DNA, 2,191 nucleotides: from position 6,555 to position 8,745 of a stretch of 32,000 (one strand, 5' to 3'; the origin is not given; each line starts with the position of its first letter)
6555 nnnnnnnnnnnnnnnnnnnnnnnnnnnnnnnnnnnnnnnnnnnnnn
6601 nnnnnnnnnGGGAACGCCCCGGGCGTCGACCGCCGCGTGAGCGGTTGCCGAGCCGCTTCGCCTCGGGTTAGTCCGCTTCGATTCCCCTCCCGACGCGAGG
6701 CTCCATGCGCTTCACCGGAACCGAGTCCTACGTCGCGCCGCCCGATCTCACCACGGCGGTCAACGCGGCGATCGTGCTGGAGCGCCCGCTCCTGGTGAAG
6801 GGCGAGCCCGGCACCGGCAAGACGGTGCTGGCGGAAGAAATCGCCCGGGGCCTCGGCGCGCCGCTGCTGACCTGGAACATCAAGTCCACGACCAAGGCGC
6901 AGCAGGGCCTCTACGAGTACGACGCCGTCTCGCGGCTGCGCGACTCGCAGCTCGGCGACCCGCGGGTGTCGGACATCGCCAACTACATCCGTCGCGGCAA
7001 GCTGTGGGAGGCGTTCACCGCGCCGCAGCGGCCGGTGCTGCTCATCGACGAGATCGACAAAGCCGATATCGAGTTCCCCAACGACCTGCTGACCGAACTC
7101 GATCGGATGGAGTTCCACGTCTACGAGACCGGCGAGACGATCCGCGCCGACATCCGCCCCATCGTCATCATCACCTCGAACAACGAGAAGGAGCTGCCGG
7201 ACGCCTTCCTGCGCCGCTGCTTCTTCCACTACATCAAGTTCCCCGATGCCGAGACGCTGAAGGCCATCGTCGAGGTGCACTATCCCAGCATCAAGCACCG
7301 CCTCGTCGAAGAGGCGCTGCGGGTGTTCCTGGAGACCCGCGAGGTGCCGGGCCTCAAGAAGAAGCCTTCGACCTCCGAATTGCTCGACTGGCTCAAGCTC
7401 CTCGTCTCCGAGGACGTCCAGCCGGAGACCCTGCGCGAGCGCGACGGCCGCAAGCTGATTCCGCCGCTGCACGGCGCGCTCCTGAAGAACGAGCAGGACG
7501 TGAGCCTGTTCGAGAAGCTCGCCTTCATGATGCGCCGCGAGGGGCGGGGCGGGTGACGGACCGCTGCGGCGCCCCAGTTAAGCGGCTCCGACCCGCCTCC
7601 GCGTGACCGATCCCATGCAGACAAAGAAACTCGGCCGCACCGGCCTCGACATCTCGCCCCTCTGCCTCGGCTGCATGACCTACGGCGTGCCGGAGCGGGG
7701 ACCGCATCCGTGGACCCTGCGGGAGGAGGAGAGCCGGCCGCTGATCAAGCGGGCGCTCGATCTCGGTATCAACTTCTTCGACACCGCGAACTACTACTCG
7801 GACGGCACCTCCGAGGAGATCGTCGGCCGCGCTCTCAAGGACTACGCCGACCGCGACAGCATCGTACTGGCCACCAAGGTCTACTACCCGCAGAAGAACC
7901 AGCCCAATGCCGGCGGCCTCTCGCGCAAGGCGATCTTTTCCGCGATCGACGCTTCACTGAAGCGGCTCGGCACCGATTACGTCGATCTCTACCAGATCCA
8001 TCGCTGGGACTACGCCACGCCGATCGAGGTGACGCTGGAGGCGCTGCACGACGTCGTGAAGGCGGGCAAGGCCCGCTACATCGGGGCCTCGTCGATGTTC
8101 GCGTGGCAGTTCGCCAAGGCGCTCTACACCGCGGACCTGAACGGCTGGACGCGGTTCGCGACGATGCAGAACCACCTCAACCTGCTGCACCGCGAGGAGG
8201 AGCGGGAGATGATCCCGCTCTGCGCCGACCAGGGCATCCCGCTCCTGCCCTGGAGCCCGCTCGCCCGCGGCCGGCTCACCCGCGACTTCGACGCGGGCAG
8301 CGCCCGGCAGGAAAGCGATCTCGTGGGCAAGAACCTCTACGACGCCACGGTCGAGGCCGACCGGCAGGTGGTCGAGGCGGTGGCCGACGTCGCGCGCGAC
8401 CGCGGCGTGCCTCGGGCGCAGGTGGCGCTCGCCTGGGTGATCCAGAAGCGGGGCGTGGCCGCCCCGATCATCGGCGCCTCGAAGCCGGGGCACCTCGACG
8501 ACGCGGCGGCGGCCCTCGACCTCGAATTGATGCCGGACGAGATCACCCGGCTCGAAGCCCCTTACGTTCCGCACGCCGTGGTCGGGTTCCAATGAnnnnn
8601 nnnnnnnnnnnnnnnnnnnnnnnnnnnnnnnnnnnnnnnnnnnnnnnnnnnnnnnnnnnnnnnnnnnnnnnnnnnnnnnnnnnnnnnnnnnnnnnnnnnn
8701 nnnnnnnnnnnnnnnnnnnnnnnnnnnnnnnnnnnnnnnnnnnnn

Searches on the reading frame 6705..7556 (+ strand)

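Call 8: search_protein_families(library=pfam, proteins=[window:6705-7556:+], max_evalue=0.001)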
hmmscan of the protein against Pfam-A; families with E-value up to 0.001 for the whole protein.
window:6705-7556:+ (283 aa): 6 families
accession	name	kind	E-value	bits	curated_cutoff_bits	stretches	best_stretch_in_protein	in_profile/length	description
PF00004.35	AAA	-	1.2e-12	48.9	21.2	1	29-178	1-128/131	ATPase family associated with various cellular activities (AAA)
PF07728.20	AAA_5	-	1.8e-12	47.9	22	1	28-171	1-138/139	AAA domain (dynein-related subfamily)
PF00158.32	Sigma54_activat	-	2.3e-07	31.1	20.2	0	104-178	89-163/168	Sigma-54 interaction domain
PF13401.12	AAA_22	-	3.9e-07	30.9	27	1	27-132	6-104/130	AAA domain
PF07724.20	AAA_2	-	7.9e-07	29.7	27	1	30-162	7-127/166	AAA domain (Cdc48 subfamily)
PF13191.12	AAA_16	-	6.8e-05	23.9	32.6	1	27-122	25-146/167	AAA ATPase domain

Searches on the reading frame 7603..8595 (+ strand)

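Call 8: search_protein_families(library=pfam, proteins=[window:7603-8595:+], max_evalue=0.001)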
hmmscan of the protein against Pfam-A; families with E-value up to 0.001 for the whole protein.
window:7603-8595:+ (330 aa): 1 family
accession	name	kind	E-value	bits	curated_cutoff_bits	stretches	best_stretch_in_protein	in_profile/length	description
PF00248.27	Aldo_ket_red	-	4.6e-77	259.4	24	1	19-319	1-288/291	Aldo/keto reductase family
